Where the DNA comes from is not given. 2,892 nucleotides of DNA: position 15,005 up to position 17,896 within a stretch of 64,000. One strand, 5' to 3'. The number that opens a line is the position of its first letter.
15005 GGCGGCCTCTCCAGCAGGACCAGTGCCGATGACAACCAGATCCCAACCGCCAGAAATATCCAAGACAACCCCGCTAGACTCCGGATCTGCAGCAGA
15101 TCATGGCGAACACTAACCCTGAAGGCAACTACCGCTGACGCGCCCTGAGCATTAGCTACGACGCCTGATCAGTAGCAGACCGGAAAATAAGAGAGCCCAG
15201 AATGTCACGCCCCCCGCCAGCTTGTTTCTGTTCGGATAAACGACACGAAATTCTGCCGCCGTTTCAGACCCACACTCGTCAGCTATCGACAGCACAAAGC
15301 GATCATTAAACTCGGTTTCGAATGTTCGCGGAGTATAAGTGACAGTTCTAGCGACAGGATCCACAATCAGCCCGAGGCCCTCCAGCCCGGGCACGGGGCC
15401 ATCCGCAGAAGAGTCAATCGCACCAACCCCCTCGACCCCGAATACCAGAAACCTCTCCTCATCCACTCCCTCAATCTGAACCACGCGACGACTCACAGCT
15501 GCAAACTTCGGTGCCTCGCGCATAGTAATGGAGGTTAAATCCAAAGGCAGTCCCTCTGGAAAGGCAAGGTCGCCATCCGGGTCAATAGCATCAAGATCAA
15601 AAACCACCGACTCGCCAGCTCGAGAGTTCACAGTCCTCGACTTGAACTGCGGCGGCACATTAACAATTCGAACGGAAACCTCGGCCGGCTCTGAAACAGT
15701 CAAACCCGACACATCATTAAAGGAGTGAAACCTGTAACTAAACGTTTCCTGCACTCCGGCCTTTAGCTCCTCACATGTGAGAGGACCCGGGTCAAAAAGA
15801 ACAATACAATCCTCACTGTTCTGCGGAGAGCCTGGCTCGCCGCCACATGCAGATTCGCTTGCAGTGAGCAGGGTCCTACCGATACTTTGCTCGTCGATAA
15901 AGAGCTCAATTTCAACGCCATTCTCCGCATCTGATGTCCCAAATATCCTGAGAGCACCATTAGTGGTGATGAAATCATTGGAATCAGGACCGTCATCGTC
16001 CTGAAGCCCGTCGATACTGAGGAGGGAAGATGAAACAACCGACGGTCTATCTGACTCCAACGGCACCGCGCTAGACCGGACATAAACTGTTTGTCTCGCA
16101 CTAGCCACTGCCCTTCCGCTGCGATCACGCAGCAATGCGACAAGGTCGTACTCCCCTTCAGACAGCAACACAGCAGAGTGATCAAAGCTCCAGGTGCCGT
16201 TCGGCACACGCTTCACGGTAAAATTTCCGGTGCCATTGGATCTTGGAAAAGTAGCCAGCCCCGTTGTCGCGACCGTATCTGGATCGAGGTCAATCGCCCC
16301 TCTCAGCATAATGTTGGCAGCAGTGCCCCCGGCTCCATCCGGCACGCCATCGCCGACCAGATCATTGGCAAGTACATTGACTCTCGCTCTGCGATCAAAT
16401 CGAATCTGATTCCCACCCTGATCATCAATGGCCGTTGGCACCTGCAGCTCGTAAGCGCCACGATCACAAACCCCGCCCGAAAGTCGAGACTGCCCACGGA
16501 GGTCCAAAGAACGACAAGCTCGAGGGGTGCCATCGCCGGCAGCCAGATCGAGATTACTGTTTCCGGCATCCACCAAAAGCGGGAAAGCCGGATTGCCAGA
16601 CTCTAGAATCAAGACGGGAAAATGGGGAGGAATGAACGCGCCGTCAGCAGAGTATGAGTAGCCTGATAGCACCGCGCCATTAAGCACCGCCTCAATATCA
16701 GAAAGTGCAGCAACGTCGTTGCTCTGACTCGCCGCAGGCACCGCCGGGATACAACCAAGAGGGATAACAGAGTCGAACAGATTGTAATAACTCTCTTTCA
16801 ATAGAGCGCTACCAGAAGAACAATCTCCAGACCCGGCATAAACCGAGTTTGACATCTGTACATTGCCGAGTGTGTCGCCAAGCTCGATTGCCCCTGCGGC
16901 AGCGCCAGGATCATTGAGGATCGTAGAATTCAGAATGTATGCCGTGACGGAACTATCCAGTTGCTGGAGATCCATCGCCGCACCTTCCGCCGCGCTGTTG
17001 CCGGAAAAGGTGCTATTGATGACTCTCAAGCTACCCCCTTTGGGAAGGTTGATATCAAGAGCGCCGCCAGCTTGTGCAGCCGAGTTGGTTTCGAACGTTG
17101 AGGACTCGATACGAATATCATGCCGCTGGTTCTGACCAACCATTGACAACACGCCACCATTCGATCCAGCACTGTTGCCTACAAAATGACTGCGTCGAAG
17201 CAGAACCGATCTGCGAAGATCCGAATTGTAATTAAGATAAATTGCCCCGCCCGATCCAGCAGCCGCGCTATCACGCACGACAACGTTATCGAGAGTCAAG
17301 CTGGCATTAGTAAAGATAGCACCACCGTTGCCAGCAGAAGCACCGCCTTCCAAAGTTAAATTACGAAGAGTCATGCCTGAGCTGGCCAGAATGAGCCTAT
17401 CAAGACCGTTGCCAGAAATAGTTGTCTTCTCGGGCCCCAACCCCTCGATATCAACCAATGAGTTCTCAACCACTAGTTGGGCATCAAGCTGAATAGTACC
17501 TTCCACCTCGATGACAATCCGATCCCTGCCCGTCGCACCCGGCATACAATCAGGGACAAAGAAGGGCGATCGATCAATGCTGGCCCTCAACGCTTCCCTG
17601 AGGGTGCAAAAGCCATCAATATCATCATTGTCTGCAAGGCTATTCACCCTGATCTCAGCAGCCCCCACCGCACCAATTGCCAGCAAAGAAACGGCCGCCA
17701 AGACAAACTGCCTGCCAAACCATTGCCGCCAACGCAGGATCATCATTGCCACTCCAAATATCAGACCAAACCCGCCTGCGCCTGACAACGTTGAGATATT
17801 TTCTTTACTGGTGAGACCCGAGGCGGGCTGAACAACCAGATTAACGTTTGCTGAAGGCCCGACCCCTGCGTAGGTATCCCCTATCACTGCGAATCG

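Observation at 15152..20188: One 1678-codon ORF encodes two complete secreted CSLREA/beta-helix proteins, each with its own sorting tail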

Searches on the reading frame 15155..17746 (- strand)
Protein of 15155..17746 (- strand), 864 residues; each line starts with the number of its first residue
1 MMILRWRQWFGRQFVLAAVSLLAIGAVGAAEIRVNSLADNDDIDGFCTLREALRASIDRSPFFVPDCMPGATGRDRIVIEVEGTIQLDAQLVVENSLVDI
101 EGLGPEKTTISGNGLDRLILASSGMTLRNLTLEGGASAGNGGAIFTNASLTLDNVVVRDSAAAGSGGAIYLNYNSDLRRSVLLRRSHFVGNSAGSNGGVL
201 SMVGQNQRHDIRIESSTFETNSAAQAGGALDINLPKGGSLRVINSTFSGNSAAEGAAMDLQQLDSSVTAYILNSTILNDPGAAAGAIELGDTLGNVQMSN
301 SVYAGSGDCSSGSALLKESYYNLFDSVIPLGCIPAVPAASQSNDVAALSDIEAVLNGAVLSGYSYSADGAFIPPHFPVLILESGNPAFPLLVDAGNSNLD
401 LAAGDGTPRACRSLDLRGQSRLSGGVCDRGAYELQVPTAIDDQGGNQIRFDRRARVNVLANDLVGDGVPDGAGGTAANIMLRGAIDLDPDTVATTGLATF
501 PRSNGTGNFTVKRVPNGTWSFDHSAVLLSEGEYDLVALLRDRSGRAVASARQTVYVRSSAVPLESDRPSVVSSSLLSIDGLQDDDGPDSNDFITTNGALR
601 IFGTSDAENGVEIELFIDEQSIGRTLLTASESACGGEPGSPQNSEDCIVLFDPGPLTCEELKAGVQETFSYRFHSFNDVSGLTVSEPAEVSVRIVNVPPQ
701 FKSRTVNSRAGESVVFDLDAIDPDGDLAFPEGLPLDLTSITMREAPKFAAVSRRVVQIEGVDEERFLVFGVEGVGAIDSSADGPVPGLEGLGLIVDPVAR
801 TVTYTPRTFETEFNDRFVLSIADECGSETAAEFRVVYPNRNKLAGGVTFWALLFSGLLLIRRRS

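Call 5: search_protein_families(library=ncbifam, proteins=[window:15155-17746:-], max_evalue=10)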
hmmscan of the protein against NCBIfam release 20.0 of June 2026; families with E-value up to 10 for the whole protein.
seq(864 aa): 4 families
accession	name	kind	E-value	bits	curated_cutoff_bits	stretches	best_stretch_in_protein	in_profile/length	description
TIGR04212.1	GlyGly_RbtA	equivalog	1.8e-14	53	295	2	18-230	8-242/605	rhombotarget A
TIGR04214.1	CSLREA_Nterm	domain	7.4e-06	25.7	25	1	33-54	2-24/27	CSLREA domain-containing protein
NF041518.1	choice_anch_Q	domain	1.5e-05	25.2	25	1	405-435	28-58/58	choice-of-anchor Q domain-containing protein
TIGR01376.1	POMP_repeat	repeat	0.066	13.1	15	1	137-152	12-27/28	polymorphic outer membrane protein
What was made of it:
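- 15221..17659 (-): Module 2 passenger, residues 844-1656. It holds a CSLREA helix, a GGAI-repeat beta-helix, CDRGAYE, and several Ig/cadherin-like beta-sandwich domains. GlyGly_RbtA HMM 53 bits, and the CSLREA and choice_anch_Q models are above their cutoffs (call 5).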

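Call 55: predict_structure(alignment_id=A2)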
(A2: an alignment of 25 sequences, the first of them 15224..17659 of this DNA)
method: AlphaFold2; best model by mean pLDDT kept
length: 812 residues; sequences in the alignment: 25
mean_pLDDT: 84.0   pTM: 0.54
mean pLDDT of the five models: 84.0, 81.2, 79.1, 77.7, 77.2
residues with pLDDT >= 90: 369; 70-90: 337; 50-70: 78; < 50: 28
segments of 3 or more residues with pLDDT < 50: 365-377, 387-391, 393-396, 404-407
pLDDT, mean of each block of 10 residues (from residue 1): 91 86 88 81 89 93 93 92 88 95 95 95 96 96 88 95 96 88 93 93 93 91 90 93 90 81 90 90 91 88 88 87 84 67 74 63 48 47 52 49 53 82 86 66 58 88 74 82 93 90 92 84 88 77 82 68 80 91 92 93 84 85 85 85 83 79 87 82 86 69 78 92 92 93 92 91 93 89 84 85 85 60
secondary structure, 60 per line:
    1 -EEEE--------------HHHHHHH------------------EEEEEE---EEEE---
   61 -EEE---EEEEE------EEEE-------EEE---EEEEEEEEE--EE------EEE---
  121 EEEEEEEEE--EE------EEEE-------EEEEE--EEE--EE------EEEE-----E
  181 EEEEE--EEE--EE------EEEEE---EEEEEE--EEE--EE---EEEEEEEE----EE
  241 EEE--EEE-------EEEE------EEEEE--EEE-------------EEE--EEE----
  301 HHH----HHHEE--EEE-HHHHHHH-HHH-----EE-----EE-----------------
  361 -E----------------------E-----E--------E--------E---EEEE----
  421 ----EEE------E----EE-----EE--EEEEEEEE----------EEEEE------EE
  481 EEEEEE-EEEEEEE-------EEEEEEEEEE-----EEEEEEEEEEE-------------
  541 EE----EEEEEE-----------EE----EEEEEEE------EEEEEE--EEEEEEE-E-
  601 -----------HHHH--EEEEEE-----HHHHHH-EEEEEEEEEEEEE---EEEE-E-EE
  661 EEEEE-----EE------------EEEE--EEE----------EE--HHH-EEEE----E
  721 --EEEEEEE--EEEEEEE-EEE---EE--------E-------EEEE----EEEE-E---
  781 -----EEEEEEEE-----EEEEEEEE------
elements in order (helices of 4 or more, strands of 3 or more residues): E2-5 H20-26 E45-50 E54-57 E62-64 E68-72 E79-82 E90-92 E96-104 E115-117 E121-129 E140-143 E151-155 E158-160 E171-174 E180-185 E188-190 E201-205 E209-214 E217-219 E227-234 E239-243 E246-248 E256-259 E266-270 E273-275 E289-291 E294-296 E315-317 H319-325 E413-416 E425-427 E450-457 E468-472 E479-486 E488-494 E502-511 E517-527 E547-552 E570-576 E583-588 E591-597 H612-615 E618-623 H629-634 E636-648 E652-655 E659-665 E685-688 E691-693 E712-715 E723-729 E732-738 E740-742 E764-767 E772-775 E786-793 E799-806
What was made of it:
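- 15221..17659 (-): AF2 model, pLDDT 84 (call 55).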

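Call 60: fold_search(model_id=the predicted structure, library=pdb)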
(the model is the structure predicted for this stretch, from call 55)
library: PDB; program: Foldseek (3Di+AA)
matches with E <= 10: 1440; with E <= 0.001: 2
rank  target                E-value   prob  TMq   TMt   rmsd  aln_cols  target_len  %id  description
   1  9qrm_B                8.2e-05  0.99  0.18  0.25  23.8       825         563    9  X-ray structure of Kp32gp38 in complex with K21 pyr5 (released 2025-09-03)
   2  5uz8                  6.8e-04  0.91  0.10  0.20  30.1       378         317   11  Crystal Structure of Mouse Cadherin-23 EC22-24 (released 2018-02-28)
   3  5szr_C                1.1e-03  0.82  0.09  0.16  31.2       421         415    9  Protocadherin Gamma B2 extracellular cadherin domains 3-6 (released 2016-10-19)
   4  5szr_A                1.3e-03  0.84  0.09  0.16  31.8       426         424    9  Protocadherin Gamma B2 extracellular cadherin domains 3-6 (released 2016-10-19)
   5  6s9f_B                1.4e-03  0.89  0.09  0.22  17.7       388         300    8  Drosophila OTK, extracellular domains 3-5 (released 2020-03-25)
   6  2yn3_A                1.6e-03  0.63  0.08  0.18  24.7       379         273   12  Structural insight into the giant calcium-binding adhesin SiiE: implications for the adhesion of Salmonella enterica t (released 2013-04-03)
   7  7o79                  2.1e-03  0.95  0.16  0.25  12.8       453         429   10  Structure of the PL6 family polysaccharide lyase Pedsa3628 from Pseudopedobacter saltans (released 2021-07-28)
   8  6s9f_A                2.9e-03  0.60  0.08  0.19  24.6       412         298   11  Drosophila OTK, extracellular domains 3-5 (released 2020-03-25)
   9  8bwk_D                3.0e-03  0.98  0.18  0.20  11.5       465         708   12  Metagenomic derived PL6 alginate lyase (released 2023-12-20)
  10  2yn5_A                3.0e-03  0.20  0.05  0.12  26.2       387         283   13  Structural insight into the giant calcium-binding adhesin SiiE: implications for the adhesion of Salmonella enterica t (released 2013-04-03)
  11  2yn5_B                3.3e-03  0.20  0.05  0.12  26.2       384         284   12  Structural insight into the giant calcium-binding adhesin SiiE: implications for the adhesion of Salmonella enterica t (released 2013-04-03)
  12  5lw3                  4.0e-03  0.98  0.18  0.31  10.8       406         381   12  Azotobacter vinelandii Mannuronan C-5 epimerase AlgE6 A-module (released 2017-10-25)
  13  2yn3_C                4.4e-03  0.44  0.07  0.17  24.7       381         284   12  Structural insight into the giant calcium-binding adhesin SiiE: implications for the adhesion of Salmonella enterica t (released 2013-04-03)
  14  1xf1_A                5.2e-03  0.38  0.06  0.05  19.1       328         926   10  Structure of C5a peptidase- a key virulence factor from Streptococcus (released 2005-11-22)
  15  6eet_A                6.0e-03  0.87  0.10  0.16  19.7       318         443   12  Crystal structure of mouse Protocadherin-15 EC9-MAD12 (released 2019-08-21)
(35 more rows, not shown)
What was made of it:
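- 15221..17659 (-): Weak fold matches to beta-helix depolymerases/lyases and to cadherins (call 60).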

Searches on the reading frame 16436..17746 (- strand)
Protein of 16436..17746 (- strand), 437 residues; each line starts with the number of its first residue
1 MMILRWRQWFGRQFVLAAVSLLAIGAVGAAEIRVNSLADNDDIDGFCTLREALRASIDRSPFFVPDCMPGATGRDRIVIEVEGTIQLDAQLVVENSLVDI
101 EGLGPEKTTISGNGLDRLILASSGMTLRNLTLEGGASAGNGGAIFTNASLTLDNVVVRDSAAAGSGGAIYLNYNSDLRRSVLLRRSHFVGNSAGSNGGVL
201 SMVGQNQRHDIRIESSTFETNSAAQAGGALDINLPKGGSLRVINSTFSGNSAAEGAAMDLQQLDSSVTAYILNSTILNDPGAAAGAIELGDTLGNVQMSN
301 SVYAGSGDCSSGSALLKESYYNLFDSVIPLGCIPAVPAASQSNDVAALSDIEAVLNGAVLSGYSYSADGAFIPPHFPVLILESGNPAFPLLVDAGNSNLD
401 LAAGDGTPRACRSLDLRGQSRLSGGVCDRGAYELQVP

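Call 25: search_dna_similar(query=window:16436-17746:-, collection=plasmids, mode=protein, max_evalue=0.001, max_rows=30)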
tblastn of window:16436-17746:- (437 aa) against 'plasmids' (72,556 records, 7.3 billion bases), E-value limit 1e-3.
Records with a match: 4; places in all: 5; records where one place covers at least 80% of the query: 2.
Best place of each record, by identity: <60% 4.
By first word of the organism name: Synechocystis 1; Streptomyces 1; Abditibacteriota 1; Diaphorobacter 1.
By predicted mobility (MOB-suite, as given by PLSDB): non-mobilizable 4.
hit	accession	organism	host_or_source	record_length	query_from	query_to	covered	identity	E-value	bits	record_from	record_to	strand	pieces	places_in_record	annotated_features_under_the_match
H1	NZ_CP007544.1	Synechocystis sp. PCC 6714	-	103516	30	437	93%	27.4%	2e-7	61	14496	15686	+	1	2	choice-of-anchor Q domain-containing protein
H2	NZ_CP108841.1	Streptomyces chartreusis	-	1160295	31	433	92%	24.8%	4e-4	50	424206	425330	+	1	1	none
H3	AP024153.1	Abditibacteriota bacterium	Acer palmatum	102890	34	318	65%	30.1%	6e-4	50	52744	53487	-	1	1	rsgI2_2: anti-sigma-I factor RsgI2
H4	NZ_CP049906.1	Diaphorobacter sp. HDW4B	single bacterial strain,Hydrophilus ...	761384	81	276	45%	31.6%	3e-10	70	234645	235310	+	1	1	IPTL-CTERM sorting domain-containing protein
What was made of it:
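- Tried and rejected: tblastn of module 2 against plasmids: only unrelated choice-of-anchor-Q or IPTL-CTERM proteins (call 25).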
